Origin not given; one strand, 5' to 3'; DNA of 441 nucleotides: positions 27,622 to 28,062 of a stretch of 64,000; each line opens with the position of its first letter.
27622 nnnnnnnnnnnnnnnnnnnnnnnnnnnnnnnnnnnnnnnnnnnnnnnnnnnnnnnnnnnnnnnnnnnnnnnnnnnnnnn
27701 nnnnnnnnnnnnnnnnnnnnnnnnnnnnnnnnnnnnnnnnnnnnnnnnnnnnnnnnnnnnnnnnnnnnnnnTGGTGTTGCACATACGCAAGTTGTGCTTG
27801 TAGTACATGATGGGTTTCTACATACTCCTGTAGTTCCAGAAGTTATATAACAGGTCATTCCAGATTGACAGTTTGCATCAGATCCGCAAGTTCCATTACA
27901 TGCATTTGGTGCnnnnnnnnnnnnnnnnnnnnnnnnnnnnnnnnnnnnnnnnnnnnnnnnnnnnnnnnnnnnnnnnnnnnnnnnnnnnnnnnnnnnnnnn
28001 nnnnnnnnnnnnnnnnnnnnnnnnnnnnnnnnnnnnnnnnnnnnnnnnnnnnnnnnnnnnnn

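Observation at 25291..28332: Novel 8-Cys module repeated within and between B proteins, flanked by (TP)n linkers, resembling a CBM-like architecture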

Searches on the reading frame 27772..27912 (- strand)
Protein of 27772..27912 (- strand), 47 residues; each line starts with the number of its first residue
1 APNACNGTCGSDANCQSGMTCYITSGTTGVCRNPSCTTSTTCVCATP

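Call 17: search_solved_structures(query=A1, max_evalue=10, show_alignments=3)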
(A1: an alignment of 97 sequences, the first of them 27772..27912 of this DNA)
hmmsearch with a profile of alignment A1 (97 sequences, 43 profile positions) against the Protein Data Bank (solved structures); distinct sequences matched with E-value up to 10: 54.
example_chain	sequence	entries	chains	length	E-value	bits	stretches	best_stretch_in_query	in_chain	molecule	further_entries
1oig_A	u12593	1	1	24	0.001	22.4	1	8-30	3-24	Dumpy, isoform Y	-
2jmv_A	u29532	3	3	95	0.0051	20.2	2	7-30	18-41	Scytovirin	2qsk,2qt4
2ljs_A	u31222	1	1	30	0.024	18.1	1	7-27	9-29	Trypsin inhibitor 3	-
6nk9_A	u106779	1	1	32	0.042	17.3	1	6-28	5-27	Aca Toxin 1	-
1h9h_I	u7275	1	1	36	0.042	17.3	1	8-30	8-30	TRYPSIN INHIBITOR II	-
3zj2_A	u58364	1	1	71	0.042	17.3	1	19-35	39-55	NUCLEAR POLYADENYLATED RNA-BINDING PROTEIN NAB2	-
1w7z_A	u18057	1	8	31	0.044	17.2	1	8-30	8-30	TRYPSIN INHIBITOR II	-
1ixt_A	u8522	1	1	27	0.046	17.2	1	4-24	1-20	spasmodic protein tx9a-like protein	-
1h9i_I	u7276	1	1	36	0.05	17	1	8-30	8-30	TRYPSIN INHIBITOR II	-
2mt8_A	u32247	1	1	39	0.051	17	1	8-27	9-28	MTAbl13 of grafted MCoTI-II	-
8sdp_I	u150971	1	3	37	0.061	16.8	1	3-24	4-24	Cysteine knot peptide 3A7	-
2hlg_A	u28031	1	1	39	0.061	16.7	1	5-29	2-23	Fruit-specific protein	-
6qjb_A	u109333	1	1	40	0.062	16.7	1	2-27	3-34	Evasin-3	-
2mso_A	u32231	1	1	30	0.063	16.7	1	4-25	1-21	Conotoxin Gm9.1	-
1mct_I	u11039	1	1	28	0.091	16.2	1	8-27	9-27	TRYPSIN INHIBITOR A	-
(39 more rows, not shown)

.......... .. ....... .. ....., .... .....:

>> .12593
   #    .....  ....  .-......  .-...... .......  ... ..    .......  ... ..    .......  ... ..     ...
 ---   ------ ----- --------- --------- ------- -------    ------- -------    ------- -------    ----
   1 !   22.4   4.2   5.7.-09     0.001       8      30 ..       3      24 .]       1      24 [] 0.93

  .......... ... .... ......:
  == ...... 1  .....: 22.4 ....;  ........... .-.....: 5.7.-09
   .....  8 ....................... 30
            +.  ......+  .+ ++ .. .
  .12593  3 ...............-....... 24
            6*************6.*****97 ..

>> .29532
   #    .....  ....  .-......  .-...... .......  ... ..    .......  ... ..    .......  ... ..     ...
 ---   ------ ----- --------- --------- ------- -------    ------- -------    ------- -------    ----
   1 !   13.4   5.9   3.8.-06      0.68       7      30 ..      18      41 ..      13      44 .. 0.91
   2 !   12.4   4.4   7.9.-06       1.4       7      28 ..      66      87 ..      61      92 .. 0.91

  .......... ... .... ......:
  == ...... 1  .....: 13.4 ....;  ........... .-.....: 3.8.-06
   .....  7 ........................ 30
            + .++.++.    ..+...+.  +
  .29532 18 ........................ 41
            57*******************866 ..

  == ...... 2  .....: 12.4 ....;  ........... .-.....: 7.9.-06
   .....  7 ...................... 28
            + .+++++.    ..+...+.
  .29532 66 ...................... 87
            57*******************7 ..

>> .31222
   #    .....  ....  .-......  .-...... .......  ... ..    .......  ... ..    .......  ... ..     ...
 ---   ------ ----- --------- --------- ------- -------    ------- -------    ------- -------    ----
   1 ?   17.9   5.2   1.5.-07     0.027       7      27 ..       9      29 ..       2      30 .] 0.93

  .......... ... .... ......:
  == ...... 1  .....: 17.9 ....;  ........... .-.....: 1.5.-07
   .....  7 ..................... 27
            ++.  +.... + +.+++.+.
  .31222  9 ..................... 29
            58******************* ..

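Call 18: search_protein_families(library=pfam, alignment_id=A1, max_evalue=10)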
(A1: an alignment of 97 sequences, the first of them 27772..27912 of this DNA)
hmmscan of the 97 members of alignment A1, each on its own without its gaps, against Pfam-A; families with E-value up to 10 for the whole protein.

A. member 1, window:27772-27912:- (47 aa): 0 families

B. families by the number of members that match (of 97 scanned): 24 families
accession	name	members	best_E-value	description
PF21164.2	Dumpy_DPY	44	4.4e-06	Dumpy, DPY module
PF00095.26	WAP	27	0.00037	WAP-type (Whey Acidic Protein) 'four-disulfide core'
PF23416.1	DUF7107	22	0.0032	Domain of unknown function (DUF7107)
PF07473.16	Toxin_11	22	0.0044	Spasmodic peptide gm9a; conotoxin from Conus species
PF02977.21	CarbpepA_inh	16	0.00014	Carboxypeptidase A inhibitor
PF01683.23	EB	13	0.013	EB module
PF00864.24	P2X_receptor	10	0.12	ATP P2X receptor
PF14608.12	zf-CCCH_2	10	0.54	RNA-binding, Nab2-type zinc finger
PF00299.24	Squash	8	0.015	Squash family serine protease inhibitor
PF04706.18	Dickkopf_N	7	0.005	Dickkopf N-terminal cysteine-rich region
PF07127.16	Nodulin_late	4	0.057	Late nodulin domain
PF01666.22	DX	4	0.078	DX module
PF21803.3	Nab2-zf4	2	0.0077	Nab2-type CCCH zinc finger 4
PF00451.25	Toxin_2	2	0.073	Scorpion short toxin, BmKK2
PF14952.11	zf-tcix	1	0.027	Putative treble-clef, zinc-finger, Zn-binding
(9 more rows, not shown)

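Call 19: predict_structure(alignment_id=A1)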
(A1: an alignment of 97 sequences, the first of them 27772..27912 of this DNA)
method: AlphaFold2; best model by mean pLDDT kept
length: 47 residues; sequences in the alignment: 97
mean_pLDDT: 89.0   pTM: 0.66
mean pLDDT of the five models: 89.0, 87.6, 86.7, 79.5, 76.8
residues with pLDDT >= 90: 29; 70-90: 16; 50-70: 2; < 50: 0
segments of 3 or more residues with pLDDT < 50: none
pLDDT, mean of each block of 10 residues (from residue 1): 91 92 89 91 79
secondary structure, 60 per line:
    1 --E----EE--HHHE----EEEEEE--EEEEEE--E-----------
elements in order: E20-25 E28-33

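Call 25: fold_search(model_id=the predicted structure, library=pdb)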
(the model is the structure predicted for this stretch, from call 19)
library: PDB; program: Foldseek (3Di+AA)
matches with E <= 10: 35; with E <= 0.001: 0
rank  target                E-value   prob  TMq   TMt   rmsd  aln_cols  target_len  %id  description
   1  5z5k_B                1.1e-01  0.99  0.59  0.43   1.4        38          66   26  Structure of the DCC-Draxin complex (released 2018-06-20)
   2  7rz3_MODEL_1_A        1.2e+00  0.35  0.44  0.27   1.6        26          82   31  The solution structure of remipede double-ICK toxin phi-Xibalbin3-Xt3a (released 2022-08-31)
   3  4bmf_MODEL_1_A        2.0e+00  0.25  0.48  0.57   4.2        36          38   25  Solution structure of the cellulose-binding domain of endoglucanase I from Trichoderma reesei and its interact (released 2013-05-22)
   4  6i31_A                2.4e+00  0.25  0.47  0.41   2.1        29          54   34  Crystal structure of the tick chemokine-binding protein Evasin-3 (released 2019-06-19)
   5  1v91_MODEL_1_A        2.8e+00  0.21  0.50  0.60   3.1        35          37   28  Solution structure of insectidal toxin delta-paluIT2-NH2 (released 2005-03-29)
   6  1imt_MODEL_1_A        3.0e+00  0.12  0.38  0.25   2.8        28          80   28  MAMBA INTESTINAL TOXIN 1, NMR, 39 STRUCTURES (released 1999-04-20)
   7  2knp_MODEL_1_A        3.7e+00  0.10  0.36  0.47   3.1        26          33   27  Isolation and characterization of peptides from Momordica cochinchinensis seeds. (released 2009-11-10)
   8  7nam_B                3.9e+00  0.18  0.42  0.60   2.2        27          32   26  LRP6_E1 in complex with Lr-EET-3.5 (released 2022-06-29)
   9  2m2q_MODEL_1_A        4.9e+00  0.11  0.43  0.58   2.6        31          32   26  Solution structure of MCh-1: A novel inhibitor cystine knot peptide from Momordica charantia (released 2013-11-06)
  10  8uwf_MODEL_1_A        5.2e+00  0.05  0.32  0.37   2.5        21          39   28  NMR structure of the funnel-web spider toxin Hc3a (released 2024-03-13)
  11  1la4_MODEL_1_A        6.0e+00  0.15  0.49  0.64   2.2        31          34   22  Solution Structure of SGTx1 (released 2003-11-11)
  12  2roo_MODEL_1_A        6.0e+00  0.10  0.44  0.47   2.3        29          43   21  Solution structure of Magi4, a spider toxin from Macrothele gigas (released 2009-04-07)
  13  3s8v_X                6.4e+00  0.14  0.44  0.30   1.7        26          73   23  Crystal structure of LRP6-Dkk1 complex (released 2011-10-26)
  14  1p8b_MODEL_1_A        6.4e+00  0.08  0.46  0.54   3.3        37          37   35  SOLUTION STRUCTURE OF PA1B, A 37-AMINO ACID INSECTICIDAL PROTEIN EXTRACTED FROM PEA SEEDS (PISUM SATIVUM) (released 2003-11-25)
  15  2n8f_MODEL_1_A        6.4e+00  0.06  0.36  0.24   2.7        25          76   28  Chemical shift assignments and structure calculation of spider toxin pi-hexatoxin-Hi1a (released 2016-10-19)
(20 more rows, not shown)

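Call 29: search_protein_representatives(alignment_id=A1)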
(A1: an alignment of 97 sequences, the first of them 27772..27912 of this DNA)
Query: 97 sequences, 43 profile positions. Proteins with E-value up to 0.001 (for the whole library): 1943; up to 1e-10: 288; up to 1e-30: 16. The best 150 are listed.
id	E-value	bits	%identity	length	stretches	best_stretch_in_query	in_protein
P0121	1.2e-44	166.3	-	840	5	2-41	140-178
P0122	1.8e-43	162.5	-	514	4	1-42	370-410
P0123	1.6e-42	159.5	-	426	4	2-43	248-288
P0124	1.7e-42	159.4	-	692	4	2-42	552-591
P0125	1.0e-41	156.9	-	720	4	2-42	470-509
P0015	3.1e-40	152.2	-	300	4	1-42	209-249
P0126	4.0e-40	151.8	-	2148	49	7-39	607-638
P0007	2.5e-39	149.3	-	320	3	1-43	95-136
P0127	3.1e-39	149.0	-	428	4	1-41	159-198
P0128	6.0e-38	144.9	-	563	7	4-42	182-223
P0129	5.3e-37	141.8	-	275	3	1-42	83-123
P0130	5.4e-35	135.4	-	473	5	4-43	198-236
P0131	8.5e-35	134.8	-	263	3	2-42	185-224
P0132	1.3e-32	127.8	-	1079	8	5-42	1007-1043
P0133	2.1e-32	127.1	-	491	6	3-42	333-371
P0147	5.0e-26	106.7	-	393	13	6-29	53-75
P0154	3.8e-24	100.7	-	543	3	1-42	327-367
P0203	3.3e-19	84.9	-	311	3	2-41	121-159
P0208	1.4e-18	82.8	-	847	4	2-41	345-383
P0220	1.9e-17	79.3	-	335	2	2-42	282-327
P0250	1.4e-15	73.3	-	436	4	2-42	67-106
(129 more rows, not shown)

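Call 53: search_protein_families(library=pfam, proteins=[P0121, P0154, P0147], max_evalue=0.01)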
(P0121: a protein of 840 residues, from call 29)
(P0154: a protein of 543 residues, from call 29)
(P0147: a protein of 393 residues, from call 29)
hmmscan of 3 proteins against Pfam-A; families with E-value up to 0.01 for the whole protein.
P0121 (840 aa): 2 families
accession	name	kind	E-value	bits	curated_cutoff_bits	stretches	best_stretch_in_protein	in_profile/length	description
PF13948.11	DUF4215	-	9.3e-12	45.5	27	3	308-344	11-46/47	Domain of unknown function (DUF4215)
PF00578.27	AhpC-TSA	-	1.4e-05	25.5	26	1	701-780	1-81/124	AhpC/TSA family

P0154 (543 aa): 0 families

P0147 (393 aa): 3 families
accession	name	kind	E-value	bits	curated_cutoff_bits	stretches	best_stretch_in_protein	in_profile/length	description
PF23416.1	DUF7107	-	1.4e-37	128.2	24.6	7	134-180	1-47/48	Domain of unknown function (DUF7107)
PF04706.18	Dickkopf_N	-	2.6e-30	105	25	6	135-180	2-51/51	Dickkopf N-terminal cysteine-rich region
PF01683.23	EB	-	2.8e-12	47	24.3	0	141-180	1-40/52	EB module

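Call 56: list_cluster_members(proteins=[P0121, P0122, P0124, P0128, P0132, P0127, P0203, P0208, P0220, P0250])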
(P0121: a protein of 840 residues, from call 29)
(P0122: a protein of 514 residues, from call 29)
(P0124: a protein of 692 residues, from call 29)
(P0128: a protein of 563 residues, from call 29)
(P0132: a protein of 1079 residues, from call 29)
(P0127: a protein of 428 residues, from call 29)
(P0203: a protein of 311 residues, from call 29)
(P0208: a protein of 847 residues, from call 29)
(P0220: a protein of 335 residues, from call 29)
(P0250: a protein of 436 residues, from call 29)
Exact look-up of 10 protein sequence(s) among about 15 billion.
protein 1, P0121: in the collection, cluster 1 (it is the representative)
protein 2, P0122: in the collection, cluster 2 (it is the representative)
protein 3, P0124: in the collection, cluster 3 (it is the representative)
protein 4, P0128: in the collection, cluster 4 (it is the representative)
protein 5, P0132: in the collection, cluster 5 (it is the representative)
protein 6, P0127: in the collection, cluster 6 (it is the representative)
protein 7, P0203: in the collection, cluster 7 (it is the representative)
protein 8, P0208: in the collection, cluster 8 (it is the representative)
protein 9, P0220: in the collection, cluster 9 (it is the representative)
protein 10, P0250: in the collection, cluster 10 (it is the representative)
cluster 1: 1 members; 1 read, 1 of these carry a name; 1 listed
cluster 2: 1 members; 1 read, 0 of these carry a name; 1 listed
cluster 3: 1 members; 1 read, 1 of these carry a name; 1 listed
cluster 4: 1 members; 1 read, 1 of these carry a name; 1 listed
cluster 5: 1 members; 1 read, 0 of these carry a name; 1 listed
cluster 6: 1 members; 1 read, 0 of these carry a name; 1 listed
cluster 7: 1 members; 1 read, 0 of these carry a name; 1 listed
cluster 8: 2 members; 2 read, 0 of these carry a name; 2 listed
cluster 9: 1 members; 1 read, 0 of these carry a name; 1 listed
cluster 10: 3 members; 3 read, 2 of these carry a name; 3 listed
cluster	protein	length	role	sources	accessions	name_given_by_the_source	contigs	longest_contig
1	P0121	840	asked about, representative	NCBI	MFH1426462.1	MAG: DUF4215 domain-containing protein, partial [Candidatus Kerfeldbacteria bacterium]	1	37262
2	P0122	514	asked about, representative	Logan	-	-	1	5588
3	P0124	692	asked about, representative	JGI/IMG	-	hypothetical protein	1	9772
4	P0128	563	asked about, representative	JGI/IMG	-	hypothetical protein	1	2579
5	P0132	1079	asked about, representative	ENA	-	-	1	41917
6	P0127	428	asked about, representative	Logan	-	-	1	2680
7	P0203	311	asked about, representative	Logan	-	-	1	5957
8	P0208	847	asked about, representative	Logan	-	-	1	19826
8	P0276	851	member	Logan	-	-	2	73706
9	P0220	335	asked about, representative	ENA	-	-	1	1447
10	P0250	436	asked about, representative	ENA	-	-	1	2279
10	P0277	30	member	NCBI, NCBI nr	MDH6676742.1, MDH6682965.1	hypothetical protein M2284_000940 [Rhodococcus sp. LBL1] | hypothetical protein [Rhodococcus sp. LBL1]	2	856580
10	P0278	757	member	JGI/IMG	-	cysteine-rich repeat protein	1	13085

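Call 62: fold_search(model_id=the predicted structure, library=viral)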
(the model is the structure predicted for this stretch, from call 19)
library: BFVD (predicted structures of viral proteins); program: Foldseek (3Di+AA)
matches with E <= 10: 46; with E <= 0.001: 0
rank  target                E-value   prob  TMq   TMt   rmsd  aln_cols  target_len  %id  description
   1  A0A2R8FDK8            2.0e-01  0.92  0.47  0.10   2.1        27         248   26  EGF-like domain-containing protein (Fragment) [Brazilian cedratvirus IHUMI]
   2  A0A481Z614            2.3e-01  0.99  0.60  0.05   0.6        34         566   32  Transmembrane protein [Pithovirus LCPAC201]
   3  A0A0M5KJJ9            3.0e-01  0.94  0.57  0.10   2.0        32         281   25  (no name in the UniProt tables at hand)
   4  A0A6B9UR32            4.3e-01  0.90  0.57  0.14   2.2        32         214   31  (no name in the UniProt tables at hand)
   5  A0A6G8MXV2            7.5e-01  0.57  0.44  0.06   1.4        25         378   36  Membrane protein [Cedratvirus kamchatka]
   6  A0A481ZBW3            8.0e-01  0.57  0.58  0.29   4.8        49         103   22  Transmembrane protein [Pithovirus LCPAC403]
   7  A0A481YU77            8.6e-01  0.41  0.45  0.10   3.2        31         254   22  Uncharacterized protein [Marseillevirus LCMAC102]
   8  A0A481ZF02            1.3e+00  0.82  0.56  0.05   0.4        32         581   25  Transmembrane protein [Pithovirus LCPAC404]
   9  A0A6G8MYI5            1.6e+00  0.60  0.57  0.09   2.2        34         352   24  Uncharacterized protein [Cedratvirus kamchatka]
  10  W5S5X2                1.6e+00  0.51  0.47  0.05   1.4        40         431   18  EGF-like domain protein [Pithovirus sibericum]
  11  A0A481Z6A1            1.8e+00  0.72  0.58  0.06   0.6        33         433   27  Uncharacterized protein [Pithovirus LCPAC202]
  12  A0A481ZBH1            2.0e+00  0.66  0.54  0.23   0.5        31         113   19  Transmembrane protein [Pithovirus LCPAC403]
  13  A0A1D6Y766            2.1e+00  0.35  0.46  0.05   1.4        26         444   31  (no name in the UniProt tables at hand)
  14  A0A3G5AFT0            2.1e+00  0.33  0.60  0.10   6.2        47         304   23  Transmembrane protein [Solivirus sp.]
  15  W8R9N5                2.1e+00  0.13  0.45  0.11   5.2        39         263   26  Uncharacterized protein [Chloriridovirus anopheles1]
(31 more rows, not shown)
